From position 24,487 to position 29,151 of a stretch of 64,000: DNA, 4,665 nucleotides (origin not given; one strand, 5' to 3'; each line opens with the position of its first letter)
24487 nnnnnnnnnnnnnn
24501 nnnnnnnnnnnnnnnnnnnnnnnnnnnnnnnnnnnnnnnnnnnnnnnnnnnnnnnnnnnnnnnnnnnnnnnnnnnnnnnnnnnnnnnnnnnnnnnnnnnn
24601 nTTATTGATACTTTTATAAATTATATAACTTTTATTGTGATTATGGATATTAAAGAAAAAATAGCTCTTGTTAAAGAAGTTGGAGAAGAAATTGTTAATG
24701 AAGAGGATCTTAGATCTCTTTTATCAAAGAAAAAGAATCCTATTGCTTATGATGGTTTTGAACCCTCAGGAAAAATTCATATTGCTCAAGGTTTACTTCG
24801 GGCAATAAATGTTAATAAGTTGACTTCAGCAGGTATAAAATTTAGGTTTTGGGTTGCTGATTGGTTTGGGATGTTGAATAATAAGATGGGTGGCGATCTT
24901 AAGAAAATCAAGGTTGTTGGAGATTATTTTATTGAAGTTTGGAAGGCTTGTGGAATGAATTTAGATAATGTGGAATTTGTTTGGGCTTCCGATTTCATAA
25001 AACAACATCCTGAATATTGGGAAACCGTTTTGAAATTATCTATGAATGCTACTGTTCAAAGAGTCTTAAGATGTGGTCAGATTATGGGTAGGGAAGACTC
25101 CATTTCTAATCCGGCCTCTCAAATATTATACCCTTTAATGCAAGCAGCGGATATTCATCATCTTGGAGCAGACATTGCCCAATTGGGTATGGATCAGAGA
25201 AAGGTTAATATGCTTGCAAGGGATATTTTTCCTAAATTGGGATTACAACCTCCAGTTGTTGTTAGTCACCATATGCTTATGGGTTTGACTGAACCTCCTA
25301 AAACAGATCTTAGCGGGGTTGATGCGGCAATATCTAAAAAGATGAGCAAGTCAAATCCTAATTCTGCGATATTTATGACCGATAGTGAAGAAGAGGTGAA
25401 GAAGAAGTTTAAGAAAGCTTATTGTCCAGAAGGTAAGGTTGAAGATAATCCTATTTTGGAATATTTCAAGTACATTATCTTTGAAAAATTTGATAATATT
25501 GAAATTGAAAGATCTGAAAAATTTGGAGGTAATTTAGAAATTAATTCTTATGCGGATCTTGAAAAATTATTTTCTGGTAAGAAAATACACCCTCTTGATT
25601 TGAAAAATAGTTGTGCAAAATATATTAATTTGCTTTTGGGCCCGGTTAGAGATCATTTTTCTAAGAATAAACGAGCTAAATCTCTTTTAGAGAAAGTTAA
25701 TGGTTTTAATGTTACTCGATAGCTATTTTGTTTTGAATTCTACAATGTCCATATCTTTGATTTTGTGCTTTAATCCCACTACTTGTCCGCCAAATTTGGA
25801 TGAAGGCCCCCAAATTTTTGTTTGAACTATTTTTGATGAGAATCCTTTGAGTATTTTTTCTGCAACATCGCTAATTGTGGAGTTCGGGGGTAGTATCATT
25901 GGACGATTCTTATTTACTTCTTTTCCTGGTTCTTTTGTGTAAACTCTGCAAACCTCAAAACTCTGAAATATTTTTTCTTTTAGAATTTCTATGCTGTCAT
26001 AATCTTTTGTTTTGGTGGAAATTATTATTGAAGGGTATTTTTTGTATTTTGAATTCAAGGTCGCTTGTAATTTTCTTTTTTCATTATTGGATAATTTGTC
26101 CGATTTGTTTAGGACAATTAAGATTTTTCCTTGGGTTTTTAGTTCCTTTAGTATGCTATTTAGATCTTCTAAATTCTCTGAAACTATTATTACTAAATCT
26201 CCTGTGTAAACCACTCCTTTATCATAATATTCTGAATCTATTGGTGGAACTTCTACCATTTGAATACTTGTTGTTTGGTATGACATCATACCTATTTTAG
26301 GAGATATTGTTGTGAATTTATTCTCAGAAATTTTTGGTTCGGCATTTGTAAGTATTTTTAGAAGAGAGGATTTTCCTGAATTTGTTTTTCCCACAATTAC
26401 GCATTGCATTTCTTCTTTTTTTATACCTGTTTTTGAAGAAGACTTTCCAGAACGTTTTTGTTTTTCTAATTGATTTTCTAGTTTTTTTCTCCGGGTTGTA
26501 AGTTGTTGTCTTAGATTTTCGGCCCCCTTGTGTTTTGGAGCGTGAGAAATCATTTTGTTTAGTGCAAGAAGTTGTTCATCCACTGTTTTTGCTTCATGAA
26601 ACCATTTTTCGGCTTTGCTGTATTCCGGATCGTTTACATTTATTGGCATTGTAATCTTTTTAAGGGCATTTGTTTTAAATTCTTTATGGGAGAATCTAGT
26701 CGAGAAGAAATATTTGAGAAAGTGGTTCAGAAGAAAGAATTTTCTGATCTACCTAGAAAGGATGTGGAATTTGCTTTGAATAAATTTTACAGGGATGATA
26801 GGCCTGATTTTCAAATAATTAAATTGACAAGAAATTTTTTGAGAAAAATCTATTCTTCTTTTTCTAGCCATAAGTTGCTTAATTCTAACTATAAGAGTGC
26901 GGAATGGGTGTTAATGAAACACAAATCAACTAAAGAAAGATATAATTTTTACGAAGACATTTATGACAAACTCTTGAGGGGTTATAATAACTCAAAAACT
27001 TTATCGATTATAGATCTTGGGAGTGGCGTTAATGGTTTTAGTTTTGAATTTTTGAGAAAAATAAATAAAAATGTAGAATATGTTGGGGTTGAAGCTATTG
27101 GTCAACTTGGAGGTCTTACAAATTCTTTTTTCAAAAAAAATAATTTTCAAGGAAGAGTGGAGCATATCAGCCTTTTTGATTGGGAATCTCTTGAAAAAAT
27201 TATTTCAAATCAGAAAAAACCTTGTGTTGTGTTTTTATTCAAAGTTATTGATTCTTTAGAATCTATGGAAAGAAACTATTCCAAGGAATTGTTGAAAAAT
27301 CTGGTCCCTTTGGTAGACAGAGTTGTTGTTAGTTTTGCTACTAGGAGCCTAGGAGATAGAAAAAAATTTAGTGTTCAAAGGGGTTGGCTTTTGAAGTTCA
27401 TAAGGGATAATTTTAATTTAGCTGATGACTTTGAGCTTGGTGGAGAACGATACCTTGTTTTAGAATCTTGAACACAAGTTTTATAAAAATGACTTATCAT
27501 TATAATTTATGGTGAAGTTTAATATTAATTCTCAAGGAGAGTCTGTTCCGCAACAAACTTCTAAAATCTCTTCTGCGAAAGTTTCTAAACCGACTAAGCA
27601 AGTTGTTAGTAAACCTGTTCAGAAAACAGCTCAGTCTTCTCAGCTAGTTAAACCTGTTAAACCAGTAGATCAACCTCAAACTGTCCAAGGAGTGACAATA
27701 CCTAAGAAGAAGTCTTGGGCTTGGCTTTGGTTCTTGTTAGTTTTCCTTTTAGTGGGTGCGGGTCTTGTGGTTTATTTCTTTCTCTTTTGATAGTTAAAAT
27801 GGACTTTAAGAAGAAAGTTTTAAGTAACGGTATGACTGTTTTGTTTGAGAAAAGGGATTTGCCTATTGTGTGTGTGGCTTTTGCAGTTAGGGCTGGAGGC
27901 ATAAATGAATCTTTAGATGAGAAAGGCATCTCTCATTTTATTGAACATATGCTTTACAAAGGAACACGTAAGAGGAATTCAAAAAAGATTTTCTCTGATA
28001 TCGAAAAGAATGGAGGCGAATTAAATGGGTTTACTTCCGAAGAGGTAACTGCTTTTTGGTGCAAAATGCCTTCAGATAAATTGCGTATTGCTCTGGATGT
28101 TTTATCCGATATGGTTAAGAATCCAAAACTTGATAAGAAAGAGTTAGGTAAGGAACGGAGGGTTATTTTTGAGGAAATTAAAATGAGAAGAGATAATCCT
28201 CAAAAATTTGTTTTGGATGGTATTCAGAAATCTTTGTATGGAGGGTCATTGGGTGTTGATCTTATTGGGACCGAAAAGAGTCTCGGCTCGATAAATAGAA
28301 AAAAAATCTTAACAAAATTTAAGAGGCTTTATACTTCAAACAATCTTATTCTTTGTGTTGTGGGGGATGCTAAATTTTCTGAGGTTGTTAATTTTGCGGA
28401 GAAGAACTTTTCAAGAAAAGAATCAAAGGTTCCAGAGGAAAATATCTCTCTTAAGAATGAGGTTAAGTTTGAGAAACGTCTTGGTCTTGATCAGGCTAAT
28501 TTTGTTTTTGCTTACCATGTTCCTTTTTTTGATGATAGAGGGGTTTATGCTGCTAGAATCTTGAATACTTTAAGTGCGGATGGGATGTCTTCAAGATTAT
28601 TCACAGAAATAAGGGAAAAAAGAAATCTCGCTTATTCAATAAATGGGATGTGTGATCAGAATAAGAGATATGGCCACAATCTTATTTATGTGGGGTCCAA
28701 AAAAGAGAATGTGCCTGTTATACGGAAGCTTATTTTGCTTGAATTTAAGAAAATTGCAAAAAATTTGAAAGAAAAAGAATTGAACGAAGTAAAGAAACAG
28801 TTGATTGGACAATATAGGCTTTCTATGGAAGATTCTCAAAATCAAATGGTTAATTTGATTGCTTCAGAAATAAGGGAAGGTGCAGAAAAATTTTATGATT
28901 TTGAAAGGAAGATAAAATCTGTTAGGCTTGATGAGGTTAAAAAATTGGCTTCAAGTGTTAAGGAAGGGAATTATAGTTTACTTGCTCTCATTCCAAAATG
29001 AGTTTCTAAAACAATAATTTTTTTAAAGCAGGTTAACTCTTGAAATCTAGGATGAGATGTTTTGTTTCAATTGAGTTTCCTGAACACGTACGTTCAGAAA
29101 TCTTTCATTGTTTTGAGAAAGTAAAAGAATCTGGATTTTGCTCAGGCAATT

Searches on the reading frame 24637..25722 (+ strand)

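Call 62: search_protein_families(library=pfam, proteins=[window:24637-25722:+], max_evalue=0.00001)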
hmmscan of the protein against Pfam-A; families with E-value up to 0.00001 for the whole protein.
window:24637-25722:+ (361 aa): 1 family
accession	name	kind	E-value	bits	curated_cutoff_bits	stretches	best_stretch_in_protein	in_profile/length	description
PF00579.31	tRNA-synt_1b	-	1.2e-51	176.3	21.1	1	32-334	3-291/292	tRNA synthetases class I (W and Y)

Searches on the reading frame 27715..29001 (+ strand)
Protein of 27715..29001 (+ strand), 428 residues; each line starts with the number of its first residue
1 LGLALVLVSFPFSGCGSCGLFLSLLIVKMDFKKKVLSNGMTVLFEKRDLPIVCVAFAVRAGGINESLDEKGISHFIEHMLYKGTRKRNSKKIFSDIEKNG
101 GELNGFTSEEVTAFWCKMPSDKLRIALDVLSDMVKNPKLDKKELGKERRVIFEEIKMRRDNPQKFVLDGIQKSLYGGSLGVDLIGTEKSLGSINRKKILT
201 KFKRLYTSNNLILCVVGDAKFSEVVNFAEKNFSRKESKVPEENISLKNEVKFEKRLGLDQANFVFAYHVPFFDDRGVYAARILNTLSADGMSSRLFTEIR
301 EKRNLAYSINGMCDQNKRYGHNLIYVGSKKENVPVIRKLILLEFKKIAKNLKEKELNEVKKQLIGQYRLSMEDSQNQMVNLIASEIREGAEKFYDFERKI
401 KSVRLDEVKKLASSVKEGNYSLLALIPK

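Call 62: search_protein_families(library=pfam, proteins=[window:27715-29001:+], max_evalue=0.00001)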
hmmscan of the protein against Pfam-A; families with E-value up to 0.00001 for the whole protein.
window:27715-29001:+ (428 aa): 2 families
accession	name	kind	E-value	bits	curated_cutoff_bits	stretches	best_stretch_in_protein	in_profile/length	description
PF00675.25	Peptidase_M16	-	1.1e-31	110.1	22.3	1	49-186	10-148/149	Insulinase (Peptidase family M16)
PF05193.26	Peptidase_M16_C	-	1.5e-29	103.6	23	1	192-363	1-181/181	Peptidase M16 inactive domain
